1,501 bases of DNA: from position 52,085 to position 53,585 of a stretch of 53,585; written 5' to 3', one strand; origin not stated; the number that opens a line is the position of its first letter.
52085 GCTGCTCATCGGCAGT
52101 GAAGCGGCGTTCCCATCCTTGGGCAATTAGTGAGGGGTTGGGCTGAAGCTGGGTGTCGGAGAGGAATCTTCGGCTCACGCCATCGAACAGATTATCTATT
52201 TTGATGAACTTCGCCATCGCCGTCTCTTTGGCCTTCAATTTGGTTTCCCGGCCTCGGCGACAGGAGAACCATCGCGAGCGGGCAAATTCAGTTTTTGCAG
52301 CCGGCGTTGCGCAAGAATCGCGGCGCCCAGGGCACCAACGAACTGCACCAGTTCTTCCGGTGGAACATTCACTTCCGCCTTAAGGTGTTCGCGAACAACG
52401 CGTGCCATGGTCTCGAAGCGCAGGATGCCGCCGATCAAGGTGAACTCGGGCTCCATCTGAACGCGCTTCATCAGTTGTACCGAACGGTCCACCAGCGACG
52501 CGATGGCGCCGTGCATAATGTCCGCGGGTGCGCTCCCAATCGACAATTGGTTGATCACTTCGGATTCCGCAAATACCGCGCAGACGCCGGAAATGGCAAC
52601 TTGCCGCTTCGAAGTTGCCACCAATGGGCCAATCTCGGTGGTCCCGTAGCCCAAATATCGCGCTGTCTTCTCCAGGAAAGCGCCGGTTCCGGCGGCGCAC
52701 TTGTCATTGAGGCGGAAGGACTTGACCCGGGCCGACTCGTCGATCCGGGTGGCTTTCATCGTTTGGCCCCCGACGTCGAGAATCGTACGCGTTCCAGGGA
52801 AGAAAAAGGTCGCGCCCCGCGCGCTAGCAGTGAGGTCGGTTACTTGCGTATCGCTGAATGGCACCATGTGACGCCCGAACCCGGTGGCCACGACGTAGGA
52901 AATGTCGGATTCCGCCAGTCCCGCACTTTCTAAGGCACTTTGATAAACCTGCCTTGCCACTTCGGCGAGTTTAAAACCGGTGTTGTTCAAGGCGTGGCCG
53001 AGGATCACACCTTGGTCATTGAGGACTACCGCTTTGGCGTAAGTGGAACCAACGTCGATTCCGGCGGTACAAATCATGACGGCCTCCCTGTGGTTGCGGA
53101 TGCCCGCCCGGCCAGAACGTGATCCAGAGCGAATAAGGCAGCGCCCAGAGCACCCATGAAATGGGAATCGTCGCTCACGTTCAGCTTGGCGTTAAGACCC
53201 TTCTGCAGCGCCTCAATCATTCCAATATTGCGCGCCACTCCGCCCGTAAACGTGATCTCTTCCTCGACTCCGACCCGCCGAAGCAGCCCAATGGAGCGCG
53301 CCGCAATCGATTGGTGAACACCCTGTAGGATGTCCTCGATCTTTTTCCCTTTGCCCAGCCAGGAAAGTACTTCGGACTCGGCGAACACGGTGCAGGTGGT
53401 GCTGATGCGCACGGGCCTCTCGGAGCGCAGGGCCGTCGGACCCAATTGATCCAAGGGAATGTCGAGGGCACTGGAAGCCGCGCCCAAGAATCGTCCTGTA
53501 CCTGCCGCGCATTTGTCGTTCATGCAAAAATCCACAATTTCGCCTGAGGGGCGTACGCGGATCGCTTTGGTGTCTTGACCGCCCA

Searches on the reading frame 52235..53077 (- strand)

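Call 80: search_protein_families(library=pfam, proteins=[window:52235-53077:-], max_evalue=0.0001)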
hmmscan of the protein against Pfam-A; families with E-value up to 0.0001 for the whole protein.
window:52235-53077:- (280 aa): 1 family
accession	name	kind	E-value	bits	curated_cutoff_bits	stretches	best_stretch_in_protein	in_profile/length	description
PF01869.26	BcrAD_BadFG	-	5.8e-55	187.1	31.5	1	6-256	2-271/271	BadF/BadG/BcrA/BcrD ATPase family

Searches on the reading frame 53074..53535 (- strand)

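Call 80: search_protein_families(library=pfam, proteins=[window:53074-53535:-], max_evalue=0.0001)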
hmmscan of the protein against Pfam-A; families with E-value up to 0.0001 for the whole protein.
window:53074-53535:- (153 aa): 1 family
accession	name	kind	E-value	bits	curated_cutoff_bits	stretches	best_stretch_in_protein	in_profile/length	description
PF01869.26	BcrAD_BadFG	-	6e-32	111.7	31.5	1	2-136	130-271/271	BadF/BadG/BcrA/BcrD ATPase family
